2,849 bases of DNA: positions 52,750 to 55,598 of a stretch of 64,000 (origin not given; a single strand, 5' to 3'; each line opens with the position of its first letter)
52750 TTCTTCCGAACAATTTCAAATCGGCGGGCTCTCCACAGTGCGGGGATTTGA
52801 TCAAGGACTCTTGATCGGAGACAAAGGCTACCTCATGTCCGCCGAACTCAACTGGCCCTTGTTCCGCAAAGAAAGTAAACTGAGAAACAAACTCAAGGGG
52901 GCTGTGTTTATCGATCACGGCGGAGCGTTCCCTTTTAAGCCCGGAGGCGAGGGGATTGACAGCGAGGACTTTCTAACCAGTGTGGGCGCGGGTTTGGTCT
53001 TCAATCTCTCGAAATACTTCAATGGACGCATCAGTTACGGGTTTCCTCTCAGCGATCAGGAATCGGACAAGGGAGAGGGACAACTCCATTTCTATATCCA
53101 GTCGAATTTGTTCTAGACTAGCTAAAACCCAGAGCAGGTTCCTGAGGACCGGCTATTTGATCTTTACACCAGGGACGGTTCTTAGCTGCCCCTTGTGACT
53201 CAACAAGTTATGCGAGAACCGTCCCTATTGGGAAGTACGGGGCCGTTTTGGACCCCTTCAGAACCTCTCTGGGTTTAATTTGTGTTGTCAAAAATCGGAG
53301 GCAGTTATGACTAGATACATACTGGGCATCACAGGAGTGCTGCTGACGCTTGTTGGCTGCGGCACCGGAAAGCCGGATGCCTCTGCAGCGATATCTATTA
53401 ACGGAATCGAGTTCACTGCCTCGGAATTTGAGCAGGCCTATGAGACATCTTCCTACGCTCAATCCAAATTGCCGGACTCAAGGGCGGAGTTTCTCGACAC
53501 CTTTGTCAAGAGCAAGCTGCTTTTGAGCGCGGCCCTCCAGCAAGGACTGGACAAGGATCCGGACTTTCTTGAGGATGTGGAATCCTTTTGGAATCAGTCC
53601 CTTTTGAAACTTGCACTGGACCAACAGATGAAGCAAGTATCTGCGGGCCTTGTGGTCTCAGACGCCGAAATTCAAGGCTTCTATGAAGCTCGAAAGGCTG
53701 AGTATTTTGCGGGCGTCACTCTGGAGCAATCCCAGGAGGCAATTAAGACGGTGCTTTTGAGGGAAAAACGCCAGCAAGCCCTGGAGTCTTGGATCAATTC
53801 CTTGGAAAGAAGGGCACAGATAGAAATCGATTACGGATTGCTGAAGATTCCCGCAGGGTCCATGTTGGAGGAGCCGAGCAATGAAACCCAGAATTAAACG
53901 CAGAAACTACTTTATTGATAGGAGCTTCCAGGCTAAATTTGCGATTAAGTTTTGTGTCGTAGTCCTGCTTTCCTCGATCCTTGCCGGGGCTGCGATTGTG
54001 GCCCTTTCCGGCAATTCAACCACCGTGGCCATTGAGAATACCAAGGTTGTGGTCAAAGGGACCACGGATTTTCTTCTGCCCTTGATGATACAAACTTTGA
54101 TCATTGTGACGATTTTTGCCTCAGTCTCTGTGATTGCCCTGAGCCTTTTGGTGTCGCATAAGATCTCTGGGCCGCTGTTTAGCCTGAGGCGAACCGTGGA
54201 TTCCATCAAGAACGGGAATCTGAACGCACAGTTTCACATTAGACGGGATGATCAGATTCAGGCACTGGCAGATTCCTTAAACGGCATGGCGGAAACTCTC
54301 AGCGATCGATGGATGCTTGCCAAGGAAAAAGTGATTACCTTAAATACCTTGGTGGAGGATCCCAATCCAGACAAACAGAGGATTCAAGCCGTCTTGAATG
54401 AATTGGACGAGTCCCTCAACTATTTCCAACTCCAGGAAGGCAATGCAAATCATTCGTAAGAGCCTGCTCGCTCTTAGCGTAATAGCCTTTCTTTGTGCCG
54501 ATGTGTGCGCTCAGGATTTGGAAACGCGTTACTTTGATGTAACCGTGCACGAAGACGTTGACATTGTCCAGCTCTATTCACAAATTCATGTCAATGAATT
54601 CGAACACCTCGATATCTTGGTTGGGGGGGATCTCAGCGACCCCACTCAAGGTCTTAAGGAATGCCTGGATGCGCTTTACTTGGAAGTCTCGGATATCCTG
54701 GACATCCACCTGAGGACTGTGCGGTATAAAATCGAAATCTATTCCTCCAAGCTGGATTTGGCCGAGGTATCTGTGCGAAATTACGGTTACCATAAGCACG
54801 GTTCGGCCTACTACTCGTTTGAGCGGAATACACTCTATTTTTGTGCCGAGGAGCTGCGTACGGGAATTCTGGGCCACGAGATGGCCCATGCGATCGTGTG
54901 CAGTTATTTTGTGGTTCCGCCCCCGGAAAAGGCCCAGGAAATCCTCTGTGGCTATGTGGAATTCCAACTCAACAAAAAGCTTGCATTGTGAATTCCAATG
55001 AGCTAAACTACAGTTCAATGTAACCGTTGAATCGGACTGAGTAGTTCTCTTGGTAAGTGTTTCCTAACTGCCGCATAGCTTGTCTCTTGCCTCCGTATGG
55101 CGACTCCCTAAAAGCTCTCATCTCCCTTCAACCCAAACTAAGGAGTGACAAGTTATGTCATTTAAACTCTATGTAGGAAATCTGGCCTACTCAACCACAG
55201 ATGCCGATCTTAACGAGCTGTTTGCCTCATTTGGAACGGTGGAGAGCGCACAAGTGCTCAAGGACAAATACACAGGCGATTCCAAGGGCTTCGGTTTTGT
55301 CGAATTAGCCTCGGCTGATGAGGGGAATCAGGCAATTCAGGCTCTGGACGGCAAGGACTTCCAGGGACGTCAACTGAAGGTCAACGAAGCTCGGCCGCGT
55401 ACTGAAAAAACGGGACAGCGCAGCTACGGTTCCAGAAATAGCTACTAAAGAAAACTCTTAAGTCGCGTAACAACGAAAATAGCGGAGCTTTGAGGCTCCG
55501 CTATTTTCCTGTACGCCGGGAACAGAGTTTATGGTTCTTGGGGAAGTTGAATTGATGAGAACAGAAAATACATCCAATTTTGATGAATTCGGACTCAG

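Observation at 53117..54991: Lower-GC trio of small overlapping envelope genes immediately downstream of tpsB (SurA-N-like lipoprotein, TM-HAMP-only protein, secreted HExxH protein)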

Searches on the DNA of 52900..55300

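Call 50: search_rna_families(source=window, start=52900, end=55300, threshold=evalue, max_evalue=1)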
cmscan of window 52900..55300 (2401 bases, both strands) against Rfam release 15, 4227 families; matches with E-value up to 1: 1.
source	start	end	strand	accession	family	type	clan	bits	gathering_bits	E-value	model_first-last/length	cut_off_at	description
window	53029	53093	-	RF01119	sR32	Gene; snRNA; snoRNA; CD-box;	-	16.6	40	0.2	1-57/57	no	Small nucleolar RNA sR32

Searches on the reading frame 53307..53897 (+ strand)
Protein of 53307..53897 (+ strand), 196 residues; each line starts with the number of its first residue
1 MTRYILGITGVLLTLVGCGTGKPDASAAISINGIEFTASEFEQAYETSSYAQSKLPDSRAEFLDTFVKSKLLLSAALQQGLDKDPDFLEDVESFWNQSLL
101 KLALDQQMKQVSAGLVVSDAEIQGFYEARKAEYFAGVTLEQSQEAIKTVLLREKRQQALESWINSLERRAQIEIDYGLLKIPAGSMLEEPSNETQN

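Call 3: search_protein_families(library=pfam, proteins=[window:53307-53897:+], max_evalue=1)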
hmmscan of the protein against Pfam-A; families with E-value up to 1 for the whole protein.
window:53307-53897:+ (196 aa): 4 families
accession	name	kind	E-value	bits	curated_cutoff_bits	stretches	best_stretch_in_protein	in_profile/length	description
PF13624.11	SurA_N_3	-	0.00016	22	27.2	1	5-82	17-107/162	SurA-like N-terminal domain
PF04286.17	DUF445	-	0.0059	17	33.8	1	61-163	43-146/368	Protein of unknown function (DUF445)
PF13145.12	Rotamase_2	-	0.029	15.6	27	1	117-147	1-33/121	PPIC-type PPIASE domain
PF24493.1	INTS4_8HBD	-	0.12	12.5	27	0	59-87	46-74/202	INTS4 8 helical bundle domain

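Call 4: search_protein_families(library=ncbifam, proteins=[window:53307-53897:+], max_evalue=1)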
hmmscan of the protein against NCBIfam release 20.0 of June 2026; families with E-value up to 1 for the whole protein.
window:53307-53897:+ (196 aa): 4 families
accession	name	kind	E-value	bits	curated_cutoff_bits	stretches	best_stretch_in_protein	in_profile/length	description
TIGR02925.1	cis_trans_EpsD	equivalog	1.8e-07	31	108.9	1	12-144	10-143/232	EpsD family peptidyl-prolyl cis-trans isomerase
NF000809.0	PRK00059.1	equivalog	0.0026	17.2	303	0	106-151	163-204/336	peptidylprolyl isomerase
NF051879.1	TDE1658_narrow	equivalog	0.0068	15.4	340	0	57-82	61-86/342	MOSP complex formation periplasmic protein, TDE1658 family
NF033166.1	lipo_LipL31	equivalog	0.074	12.5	250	1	10-55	7-49/210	lipoprotein LipL31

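Call 27: search_solved_structures(query=A2, max_evalue=1)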
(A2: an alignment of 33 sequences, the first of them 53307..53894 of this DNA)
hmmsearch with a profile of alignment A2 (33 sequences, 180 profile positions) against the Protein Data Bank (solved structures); distinct sequences matched with E-value up to 1: 8.
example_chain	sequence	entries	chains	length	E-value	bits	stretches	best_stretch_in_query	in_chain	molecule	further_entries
5ez1_A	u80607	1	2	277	1.2e-11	47.7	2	24-137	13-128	Putative peptidyl-prolyl cis-trans isomerase HP_0175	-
6bhf_A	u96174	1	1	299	2.5e-11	46.6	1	23-137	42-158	Putative peptidyl-prolyl cis-trans isomerase HP_0175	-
3rfw_A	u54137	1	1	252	6.3e-08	35.5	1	25-133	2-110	Cell-binding factor 2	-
3nrk_A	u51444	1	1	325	0.0052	19.5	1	126-175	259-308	LIC12922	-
8hm4_A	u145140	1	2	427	0.34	13.6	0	122-172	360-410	Peptidylprolyl isomerase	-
8hm3_B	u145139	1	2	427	0.34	13.6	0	122-172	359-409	Peptidylprolyl isomerase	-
2n2u_A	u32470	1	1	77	0.55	12.9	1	111-171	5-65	OR358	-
8zht_A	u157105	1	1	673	0.79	12.4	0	50-82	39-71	Peptidyl-prolyl cis-trans isomerase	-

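Call 28: search_protein_families(library=pfam, alignment_id=A2, max_evalue=0.01)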
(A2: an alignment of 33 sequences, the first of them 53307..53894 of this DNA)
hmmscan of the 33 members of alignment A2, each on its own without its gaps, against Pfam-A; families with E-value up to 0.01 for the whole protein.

A. member 1, window:53307-53894:+ (196 aa): 2 families
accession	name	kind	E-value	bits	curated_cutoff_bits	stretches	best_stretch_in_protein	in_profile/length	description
PF13624.11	SurA_N_3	-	0.00016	22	27.2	1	5-82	17-107/162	SurA-like N-terminal domain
PF04286.17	DUF445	-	0.0059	17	33.8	1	61-163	43-146/368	Protein of unknown function (DUF445)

B. families by the number of members that match (of 33 scanned): 12 families
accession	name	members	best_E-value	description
PF13624.11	SurA_N_3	31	2e-08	SurA-like N-terminal domain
PF13623.11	SurA_N_2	27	7.5e-09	SurA-like N-terminal domain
PF13145.12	Rotamase_2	3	0.0035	PPIC-type PPIASE domain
PF07352.17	Phage_Mu_Gam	1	0.00026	Bacteriophage Mu Gam like protein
PF21280.2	Helicase_dom4_arc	1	0.00075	Archaeal helicase, domain 4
PF00787.29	PX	1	0.0013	PX domain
PF25474.1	TPR_TmcB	1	0.0041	TmcB, TPR repeats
PF04286.17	DUF445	1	0.0059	Protein of unknown function (DUF445)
PF17562.7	Styelin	1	0.0066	Styelin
PF08139.17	LPAM_1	1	0.0073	Prokaryotic membrane lipoprotein lipid attachment site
PF18114.7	Suv3_N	1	0.0088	Suv3 helical N-terminal domain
PF09312.16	SurA_N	1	0.0093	SurA N-terminal domain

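Call 39: find_homologous_proteins(query=window:53307-53894:+)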
Query window:53307-53894:+ (196 aa): 1 proteins with E <= 0.001 among 505 candidates.
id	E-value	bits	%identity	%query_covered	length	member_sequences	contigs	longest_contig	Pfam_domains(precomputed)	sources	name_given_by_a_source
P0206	3.0e-119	413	100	100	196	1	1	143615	-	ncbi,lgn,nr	ncbi:MAG: hypothetical protein JW937_01475 [Candidatus Omnitrophica bacterium]|nr:hypothetical prote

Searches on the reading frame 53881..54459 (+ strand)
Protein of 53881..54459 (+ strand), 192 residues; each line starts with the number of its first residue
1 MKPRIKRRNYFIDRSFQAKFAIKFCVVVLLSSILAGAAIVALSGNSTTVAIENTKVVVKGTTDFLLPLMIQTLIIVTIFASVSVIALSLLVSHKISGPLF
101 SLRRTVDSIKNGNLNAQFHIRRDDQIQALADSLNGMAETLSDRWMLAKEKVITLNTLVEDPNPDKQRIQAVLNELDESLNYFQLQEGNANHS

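Call 3: search_protein_families(library=pfam, proteins=[window:53881-54459:+], max_evalue=1)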
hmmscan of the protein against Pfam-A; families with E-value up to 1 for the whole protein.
window:53881-54459:+ (192 aa): 2 families
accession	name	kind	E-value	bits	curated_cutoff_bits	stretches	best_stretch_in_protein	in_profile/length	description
PF00672.30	HAMP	-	5.1e-09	36.8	25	1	90-141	1-52/53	HAMP domain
PF18947.5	HAMP_2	-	0.14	12.6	24.3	1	94-140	19-65/67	HAMP domain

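Call 4: search_protein_families(library=ncbifam, proteins=[window:53881-54459:+], max_evalue=1)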
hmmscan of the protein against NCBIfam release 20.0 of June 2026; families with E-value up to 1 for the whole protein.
window:53881-54459:+ (192 aa): 18 families
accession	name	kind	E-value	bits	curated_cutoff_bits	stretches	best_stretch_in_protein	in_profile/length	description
NF040691.1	MtrAB_MtrB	equivalog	9.1e-08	31.5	450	1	68-143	185-260/507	MtrAB system histidine kinase MtrB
NF033092.0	HK_WalK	equivalog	1.7e-07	30.2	725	1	72-143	178-249/594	cell wall metabolism sensor histidine kinase WalK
NF038263.1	prot_phos_SiaA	equivalog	2e-06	26.7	700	1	62-183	305-419/658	biofilm regulation protein phosphatase SiaA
NF012163.2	BaeS_SmeS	equivalog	1.1e-05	24.6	500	1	71-142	164-235/457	sensor histidine kinase efflux regulator BaeS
NF008184.0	PRK10935.1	equivalog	2.6e-05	23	553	1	72-145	149-227/565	nitrate/nitrite two-component system sensor histidine kinase NarQ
NF047496.1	HK_LIC11548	equivalog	4.9e-05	22.3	750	1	58-141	265-345/589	LIC_11548 family sensor histidine kinase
NF058645.1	MCPCtpMPsAe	equivalog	9.1e-05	21.4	900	1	68-169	202-305/558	methyl-accepting chemotaxis protein CtpM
NF045900.1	HisKinCpxALeg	equivalog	0.00013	20.9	800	1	74-152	158-235/451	two-component system sensor histidine kinase CpxA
NF058527.1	HistKinChvGCaul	equivalog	0.00039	19.3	740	1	73-147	229-305/535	two-component sensor histidine kinase ChvG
NF012226.0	AdeS_HK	equivalog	0.00088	18.5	500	1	26-141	19-132/353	two-component sensor histidine kinase AdeS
NF008318.0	PRK11107.1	equivalog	0.0016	16.6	890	1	73-142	181-249/920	two-component sensor histidine kinase BarA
NF041210.1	his_kin_PieS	equivalog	0.0022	17.1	850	1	70-142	165-238/474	two component system sensor histidine kinase PieS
TIGR02956.1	TMAO_torS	equivalog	0.0035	15.5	676.5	1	68-178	328-439/967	TMAO reductase system sensor histidine kinase/response regulator TorS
TIGR02492.1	flgK_ends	equivalog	0.0095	15.3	170.75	1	35-156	209-320/437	flagellar hook-associated protein FlgK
NF053592.1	HK_near_YfiR_like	equivalog_domain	0.011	15.2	194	1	72-139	152-220/223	sensor histidine kinase, YfiR-like protein-associated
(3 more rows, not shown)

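Call 29: search_solved_structures(query=A3, max_evalue=1)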
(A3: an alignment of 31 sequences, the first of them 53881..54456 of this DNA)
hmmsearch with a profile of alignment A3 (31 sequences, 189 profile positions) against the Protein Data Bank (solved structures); distinct sequences matched with E-value up to 1: 55.
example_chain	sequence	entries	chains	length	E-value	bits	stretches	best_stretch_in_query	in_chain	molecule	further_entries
2f95_B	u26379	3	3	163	6.8e-05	25.8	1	99-167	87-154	Sensory rhodopsin II transducer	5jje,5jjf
8c5v_I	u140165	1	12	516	7e-05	25.7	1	72-164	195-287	Methyl-accepting chemotaxis protein I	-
6s1k_E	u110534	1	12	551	7.7e-05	25.6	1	72-164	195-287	Methyl-accepting chemotaxis protein I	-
6s18_A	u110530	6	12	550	9.1e-05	25.4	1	76-183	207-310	Aromatic acid chemoreceptor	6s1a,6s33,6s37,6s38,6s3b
2rm8_A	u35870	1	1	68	0.00026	23.9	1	110-162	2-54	Sensory rhodopsin II transducer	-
4i5s_A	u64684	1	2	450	0.00049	23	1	67-180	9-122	Putative histidine kinase CovS; VicK-like protein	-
9wxr_A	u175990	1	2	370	0.00059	22.7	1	98-157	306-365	Rhodopsin,Chemotaxis protein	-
5jjj_B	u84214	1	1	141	0.0033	20.3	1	99-145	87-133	Sensory rhodopsin II transducer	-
5jjn_B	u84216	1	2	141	0.0033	20.3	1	99-145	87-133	Sensory rhodopsin II transducer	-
4gyc_B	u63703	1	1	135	0.0096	18.8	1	99-142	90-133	Sensory rhodopsin II transducer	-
4zry_B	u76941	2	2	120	0.0097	18.7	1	131-186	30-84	Keratin, type II cytoskeletal 1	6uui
3zrw_B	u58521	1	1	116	0.013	18.3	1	94-151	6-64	AF1503 PROTEIN, OSMOLARITY SENSOR PROTEIN ENVZ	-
3tnu_B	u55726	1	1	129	0.02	17.7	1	121-186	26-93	Keratin, type II cytoskeletal 5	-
6jfv_B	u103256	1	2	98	0.024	17.4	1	131-186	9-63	Keratin, type II cytoskeletal 5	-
4gn0_A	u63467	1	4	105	0.032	17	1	91-150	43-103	Hamp domain of AF1503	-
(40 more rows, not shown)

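Call 31: find_homologous_proteins(query=A3)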
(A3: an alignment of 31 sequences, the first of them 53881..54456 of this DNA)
Query A3 (31 sequences) (192 aa, profile of the alignment): 210 proteins with E <= 0.001 among 8000 candidates; the best 120 are listed.
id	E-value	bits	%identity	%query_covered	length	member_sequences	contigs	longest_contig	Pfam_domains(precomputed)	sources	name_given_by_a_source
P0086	8.7e-79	282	47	93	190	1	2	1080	-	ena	-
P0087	3.7e-77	276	49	93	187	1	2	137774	-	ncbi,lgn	-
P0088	6.5e-77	275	52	93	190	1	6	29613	PF00672.31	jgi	-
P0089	2.0e-76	274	46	94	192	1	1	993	PF00672.31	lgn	-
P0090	2.5e-76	274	45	96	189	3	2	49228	PF00672.31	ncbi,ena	-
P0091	1.0e-75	272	49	93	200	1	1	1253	PF00672.31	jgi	jgi:methyl-accepting chemotaxis protein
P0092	2.0e-75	271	49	96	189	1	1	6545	PF00672.31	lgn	-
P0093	5.7e-75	269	48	92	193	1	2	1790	PF00672.31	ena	-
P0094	8.5e-75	268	50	93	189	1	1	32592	-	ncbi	ncbi:MAG: methyl-accepting chemotaxis protein [Candidatus Omnitrophota bacterium]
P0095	1.1e-74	268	50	95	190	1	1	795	PF00672.31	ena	-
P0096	2.3e-74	267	42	96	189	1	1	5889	PF00672.31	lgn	-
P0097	3.7e-74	266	44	93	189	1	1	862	PF00672.31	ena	-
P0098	4.3e-74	266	49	92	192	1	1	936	-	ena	-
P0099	2.3e-73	264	43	96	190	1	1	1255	-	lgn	-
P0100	2.5e-73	264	45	96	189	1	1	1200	-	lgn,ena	-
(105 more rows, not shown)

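Call 95: predict_structure(alignment_id=A7)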
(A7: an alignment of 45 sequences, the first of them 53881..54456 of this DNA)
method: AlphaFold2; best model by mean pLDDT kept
length: 192 residues; sequences in the alignment: 45
mean_pLDDT: 84.4   pTM: 0.58
mean pLDDT of the five models: 84.4, 82.2, 79.6, 79.4, 77.3
residues with pLDDT >= 90: 76; 70-90: 94; 50-70: 16; < 50: 6
segments of 3 or more residues with pLDDT < 50: none
pLDDT, mean of each block of 10 residues (from residue 1): 50 74 88 90 84 85 86 91 88 85 93 92 90 94 92 91 89 88 63 46
secondary structure, 60 per line:
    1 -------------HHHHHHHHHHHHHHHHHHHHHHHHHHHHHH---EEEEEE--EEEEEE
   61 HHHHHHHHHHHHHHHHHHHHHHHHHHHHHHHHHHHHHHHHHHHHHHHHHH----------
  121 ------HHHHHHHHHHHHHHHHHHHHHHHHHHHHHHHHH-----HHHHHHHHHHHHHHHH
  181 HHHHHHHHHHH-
elements in order: H14-43 E47-52 E55-60 H61-110 H127-159 H165-191

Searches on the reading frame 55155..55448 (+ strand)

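Call 3: search_protein_families(library=pfam, proteins=[window:55155-55448:+], max_evalue=1)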
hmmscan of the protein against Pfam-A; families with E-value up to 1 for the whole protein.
window:55155-55448:+ (97 aa): 3 families
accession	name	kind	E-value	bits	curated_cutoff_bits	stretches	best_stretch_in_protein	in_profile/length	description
PF00076.28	RRM_1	-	1.2e-22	80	20.7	1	5-75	1-70/70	RNA recognition motif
PF13893.12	RRM_5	-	0.0026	17.9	27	1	9-77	33-97/125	RNA recognition motif. (a.k.a. RRM, RBD, or RNP domain)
PF16842.11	RRM_occluded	-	0.078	13.3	30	1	14-77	13-71/79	Occluded RNA-recognition motif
